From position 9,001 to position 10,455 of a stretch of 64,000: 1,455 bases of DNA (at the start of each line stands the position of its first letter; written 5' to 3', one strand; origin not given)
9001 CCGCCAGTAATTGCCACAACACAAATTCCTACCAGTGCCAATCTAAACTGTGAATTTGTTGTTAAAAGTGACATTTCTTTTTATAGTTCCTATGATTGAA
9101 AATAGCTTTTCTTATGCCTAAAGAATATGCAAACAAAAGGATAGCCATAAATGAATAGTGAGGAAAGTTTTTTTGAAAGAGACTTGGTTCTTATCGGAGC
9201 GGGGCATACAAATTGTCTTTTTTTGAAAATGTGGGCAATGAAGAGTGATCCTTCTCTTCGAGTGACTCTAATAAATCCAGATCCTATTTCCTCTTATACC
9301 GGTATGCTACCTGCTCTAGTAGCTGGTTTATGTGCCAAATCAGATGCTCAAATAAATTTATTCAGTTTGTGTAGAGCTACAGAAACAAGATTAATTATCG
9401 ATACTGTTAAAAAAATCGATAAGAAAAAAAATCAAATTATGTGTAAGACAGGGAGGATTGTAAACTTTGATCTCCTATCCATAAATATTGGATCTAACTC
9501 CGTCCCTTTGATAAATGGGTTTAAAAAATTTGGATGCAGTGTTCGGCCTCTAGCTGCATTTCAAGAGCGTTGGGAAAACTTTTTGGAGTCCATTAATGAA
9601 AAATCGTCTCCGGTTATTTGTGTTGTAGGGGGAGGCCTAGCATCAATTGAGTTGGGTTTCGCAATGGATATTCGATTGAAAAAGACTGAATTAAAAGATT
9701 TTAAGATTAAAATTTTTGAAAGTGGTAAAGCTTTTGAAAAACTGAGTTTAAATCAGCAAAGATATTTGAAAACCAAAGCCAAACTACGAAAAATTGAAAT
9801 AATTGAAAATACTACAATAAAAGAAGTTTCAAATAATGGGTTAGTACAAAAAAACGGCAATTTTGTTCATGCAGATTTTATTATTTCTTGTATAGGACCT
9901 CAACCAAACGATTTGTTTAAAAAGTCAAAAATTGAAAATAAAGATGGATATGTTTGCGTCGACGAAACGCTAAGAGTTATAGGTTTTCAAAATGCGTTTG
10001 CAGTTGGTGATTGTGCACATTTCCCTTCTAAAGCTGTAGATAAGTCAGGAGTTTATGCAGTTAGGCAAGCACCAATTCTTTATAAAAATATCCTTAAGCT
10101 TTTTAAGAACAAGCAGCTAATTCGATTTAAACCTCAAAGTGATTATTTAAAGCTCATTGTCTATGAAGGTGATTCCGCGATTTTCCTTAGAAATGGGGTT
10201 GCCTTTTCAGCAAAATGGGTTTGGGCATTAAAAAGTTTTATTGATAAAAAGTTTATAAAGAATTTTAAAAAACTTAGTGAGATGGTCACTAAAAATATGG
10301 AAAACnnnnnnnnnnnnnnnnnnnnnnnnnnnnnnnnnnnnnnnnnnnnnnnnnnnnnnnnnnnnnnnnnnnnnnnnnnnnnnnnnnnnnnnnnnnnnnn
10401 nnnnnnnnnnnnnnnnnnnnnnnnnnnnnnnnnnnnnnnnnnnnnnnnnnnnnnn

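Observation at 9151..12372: Selenium module: SelD fused to a flavoprotein disulfide-reductase domain, interlocked tail-to-tail with tRNA 2-selenouridine synthase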

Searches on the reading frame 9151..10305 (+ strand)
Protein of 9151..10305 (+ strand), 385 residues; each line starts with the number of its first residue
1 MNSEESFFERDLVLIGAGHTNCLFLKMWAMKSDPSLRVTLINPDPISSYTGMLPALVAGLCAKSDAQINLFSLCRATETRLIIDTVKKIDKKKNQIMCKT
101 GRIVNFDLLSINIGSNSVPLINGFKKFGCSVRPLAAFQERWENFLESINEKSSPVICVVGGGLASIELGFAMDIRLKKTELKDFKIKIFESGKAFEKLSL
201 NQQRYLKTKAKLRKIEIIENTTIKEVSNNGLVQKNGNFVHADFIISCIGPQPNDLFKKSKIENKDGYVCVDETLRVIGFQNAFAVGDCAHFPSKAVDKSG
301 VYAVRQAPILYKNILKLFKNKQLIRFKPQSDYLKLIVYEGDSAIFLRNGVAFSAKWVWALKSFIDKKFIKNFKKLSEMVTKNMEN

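Call 31: search_protein_representatives(protein=window:9151-10305:+)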
Query: 385 residues. Proteins with E-value up to 0.001 (for the whole library): 6060; up to 1e-10: 3086; up to 1e-30: 1054. The best 150 are listed.
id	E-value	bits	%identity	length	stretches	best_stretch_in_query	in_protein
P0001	3.1e-242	819.4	96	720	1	1-385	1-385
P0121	7.7e-70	252.2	36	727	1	5-372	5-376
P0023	9.4e-70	251.9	37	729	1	10-379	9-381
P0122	1.1e-68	248.4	36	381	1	12-379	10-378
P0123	3.5e-67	243.4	37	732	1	9-380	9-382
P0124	4.5e-67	243.1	36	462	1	11-373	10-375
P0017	4.7e-67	243.0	36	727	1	9-380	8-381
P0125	1.2e-64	235.1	36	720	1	8-372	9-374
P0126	1.6e-64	234.7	35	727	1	9-373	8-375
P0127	1.2e-63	231.8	37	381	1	9-375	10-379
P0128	1.3e-63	231.6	35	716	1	9-378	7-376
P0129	1.6e-63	231.4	36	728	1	9-376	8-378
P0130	6.7e-63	229.3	34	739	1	9-378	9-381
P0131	2.3e-62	227.6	35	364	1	10-373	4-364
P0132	5.8e-62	226.3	35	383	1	9-377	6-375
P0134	1.7e-61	224.7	33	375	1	10-374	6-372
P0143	1.1e-57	212.2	34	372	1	9-373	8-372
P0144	9.2e-57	209.1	33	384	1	4-373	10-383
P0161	5.7e-53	196.7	32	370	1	10-372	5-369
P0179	4.3e-51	190.5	34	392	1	11-372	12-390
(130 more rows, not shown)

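Call 33: find_encoding_contigs(protein=P0122, flank=6000, max_places=3)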
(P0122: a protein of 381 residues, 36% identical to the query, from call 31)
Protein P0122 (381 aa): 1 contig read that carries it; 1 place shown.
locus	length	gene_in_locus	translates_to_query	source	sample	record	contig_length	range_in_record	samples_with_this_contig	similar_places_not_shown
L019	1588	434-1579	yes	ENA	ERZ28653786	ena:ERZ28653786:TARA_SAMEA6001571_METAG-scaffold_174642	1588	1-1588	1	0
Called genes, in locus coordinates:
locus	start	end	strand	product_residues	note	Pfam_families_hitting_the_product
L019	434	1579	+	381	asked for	PF00070:Pyr_redox (faint), PF07992:Pyr_redox_2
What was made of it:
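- Tried and rejected: P0122 may be cut by its contig end (call 33), so I used longer contigs.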

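Call 34: find_encoding_contigs(protein=P0134, flank=6000, max_places=2)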
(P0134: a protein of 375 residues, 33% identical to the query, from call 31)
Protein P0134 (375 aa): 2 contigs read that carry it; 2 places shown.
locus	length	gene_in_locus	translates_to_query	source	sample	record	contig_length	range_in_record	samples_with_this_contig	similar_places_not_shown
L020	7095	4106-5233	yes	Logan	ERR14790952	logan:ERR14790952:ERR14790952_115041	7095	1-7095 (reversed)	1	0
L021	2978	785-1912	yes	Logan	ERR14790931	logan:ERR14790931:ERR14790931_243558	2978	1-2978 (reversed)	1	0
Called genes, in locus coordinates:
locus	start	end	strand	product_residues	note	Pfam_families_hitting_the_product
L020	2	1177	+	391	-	?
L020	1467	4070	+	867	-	PF02861:Clp_N, PF23569:NBD_SMAX1, PF00004:AAA, PF17871:AAA_lid_9, PF00004:AAA, PF07724:AAA_2, PF07728:AAA_5, PF10431:ClpB_D2-small, +10 more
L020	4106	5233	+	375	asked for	PF07992:Pyr_redox_2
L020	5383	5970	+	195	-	-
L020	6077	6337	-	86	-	PF05016:ParE_toxin, PF15738:YafQ_toxin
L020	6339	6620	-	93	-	PF04221:RelB (weak)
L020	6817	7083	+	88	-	PF02604:PhdYeFM_antitox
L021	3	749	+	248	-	?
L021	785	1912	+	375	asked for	PF07992:Pyr_redox_2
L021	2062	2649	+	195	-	-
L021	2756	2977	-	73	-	?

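Call 35: find_encoding_contigs(protein=P0143, flank=6000, max_places=2)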
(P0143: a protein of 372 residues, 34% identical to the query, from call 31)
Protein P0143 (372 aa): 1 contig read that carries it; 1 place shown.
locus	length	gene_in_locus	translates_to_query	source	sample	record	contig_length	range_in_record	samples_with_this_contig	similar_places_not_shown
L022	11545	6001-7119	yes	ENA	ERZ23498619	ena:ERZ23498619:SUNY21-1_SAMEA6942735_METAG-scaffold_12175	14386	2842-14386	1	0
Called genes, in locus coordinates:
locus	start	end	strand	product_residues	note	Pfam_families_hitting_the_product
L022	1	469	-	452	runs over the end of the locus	PF26769:HAMP_PhoQ, PF02518:HATPase_c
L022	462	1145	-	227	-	PF00072:Response_reg, PF00486:Trans_reg_C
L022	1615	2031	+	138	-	PF00313:CSD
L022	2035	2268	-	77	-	PF04102:SlyX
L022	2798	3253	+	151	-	-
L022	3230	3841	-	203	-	PF01983:CofC (weak), PF09837:DUF2064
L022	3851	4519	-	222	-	PF00535:Glycos_transf_2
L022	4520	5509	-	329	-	PF04055:Radical_SAM, PF12345:DUF3641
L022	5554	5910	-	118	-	PF01253:SUI1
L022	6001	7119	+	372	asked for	PF07992:Pyr_redox_2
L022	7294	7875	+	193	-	PF12802:MarR_2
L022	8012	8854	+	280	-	PF00116:COX2, PF06481:COX_ARM (weak)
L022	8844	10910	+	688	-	PF00115:COX1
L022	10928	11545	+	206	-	?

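Call 36: find_encoding_contigs(protein=P0161, flank=6000, max_places=2)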
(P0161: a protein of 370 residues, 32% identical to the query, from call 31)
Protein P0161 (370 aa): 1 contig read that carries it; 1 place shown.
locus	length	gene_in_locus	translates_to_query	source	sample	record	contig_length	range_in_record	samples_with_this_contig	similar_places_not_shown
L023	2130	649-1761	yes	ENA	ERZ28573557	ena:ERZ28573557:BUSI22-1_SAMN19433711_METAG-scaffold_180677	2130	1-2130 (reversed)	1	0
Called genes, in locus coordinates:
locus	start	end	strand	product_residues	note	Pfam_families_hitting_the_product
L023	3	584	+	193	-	?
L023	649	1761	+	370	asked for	PF07992:Pyr_redox_2, PF00070:Pyr_redox (weak)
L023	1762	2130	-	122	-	?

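Call 47: find_encoding_contigs(protein=P0132, flank=6000, max_places=2)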
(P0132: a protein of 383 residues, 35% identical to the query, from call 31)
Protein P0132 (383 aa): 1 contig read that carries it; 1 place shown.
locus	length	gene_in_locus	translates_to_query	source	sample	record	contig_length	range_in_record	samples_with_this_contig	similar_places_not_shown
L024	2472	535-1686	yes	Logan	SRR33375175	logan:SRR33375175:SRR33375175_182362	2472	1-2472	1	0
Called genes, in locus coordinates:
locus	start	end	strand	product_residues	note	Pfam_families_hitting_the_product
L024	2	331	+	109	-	?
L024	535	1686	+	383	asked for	PF07992:Pyr_redox_2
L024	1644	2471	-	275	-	?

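Call 48: find_encoding_contigs(protein=P0144, flank=6000, max_places=2)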
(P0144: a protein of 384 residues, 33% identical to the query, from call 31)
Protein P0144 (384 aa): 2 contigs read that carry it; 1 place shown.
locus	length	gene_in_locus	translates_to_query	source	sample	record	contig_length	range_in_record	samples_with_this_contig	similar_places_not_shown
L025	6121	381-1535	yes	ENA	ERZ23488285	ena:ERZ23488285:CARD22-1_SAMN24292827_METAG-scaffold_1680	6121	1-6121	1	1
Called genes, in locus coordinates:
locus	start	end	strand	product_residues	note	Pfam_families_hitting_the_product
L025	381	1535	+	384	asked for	PF00070:Pyr_redox (faint), PF07992:Pyr_redox_2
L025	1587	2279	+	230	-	PF01479:S4, PF00849:PseudoU_synth_2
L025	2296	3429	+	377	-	PF05175:MTS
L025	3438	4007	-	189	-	PF05042:Caleosin, PF00036:EF-hand_1 (faint), PF13202:EF-hand_5 (faint)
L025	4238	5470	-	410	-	PF02771:Acyl-CoA_dh_N, PF02770:Acyl-CoA_dh_M, PF00441:Acyl-CoA_dh_1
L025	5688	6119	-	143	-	?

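Call 49: find_encoding_contigs(protein=P0179, flank=6000, max_places=2)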
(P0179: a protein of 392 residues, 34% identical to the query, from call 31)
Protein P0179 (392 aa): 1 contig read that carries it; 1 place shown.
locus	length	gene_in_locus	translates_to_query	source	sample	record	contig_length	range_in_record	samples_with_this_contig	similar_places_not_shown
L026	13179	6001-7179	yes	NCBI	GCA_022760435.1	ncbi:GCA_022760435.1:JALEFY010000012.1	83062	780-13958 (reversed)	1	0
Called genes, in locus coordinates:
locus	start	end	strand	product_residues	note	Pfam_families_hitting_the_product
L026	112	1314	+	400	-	-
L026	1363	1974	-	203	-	-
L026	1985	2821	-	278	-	-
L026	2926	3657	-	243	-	PF05430:Methyltransf_30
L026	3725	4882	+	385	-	PF01266:DAO, PF12831:FAD_oxidored (weak)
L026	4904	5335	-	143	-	PF03928:HbpS-like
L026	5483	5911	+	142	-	PF00472:RF-1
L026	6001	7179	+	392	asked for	PF07992:Pyr_redox_2, PF00070:Pyr_redox (faint)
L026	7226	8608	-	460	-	PF04107:GCS2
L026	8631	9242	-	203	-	-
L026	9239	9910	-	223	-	PF20260:PUA_4, PF04452:Methyltrans_RNA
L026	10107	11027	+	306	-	PF01040:UbiA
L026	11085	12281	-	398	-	-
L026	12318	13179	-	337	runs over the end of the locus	-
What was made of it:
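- Most have no selenium gene within 5 kb: 12 of those 13, plus 4 of 5 other contexts that could be judged (calls 34-36, 47-49).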
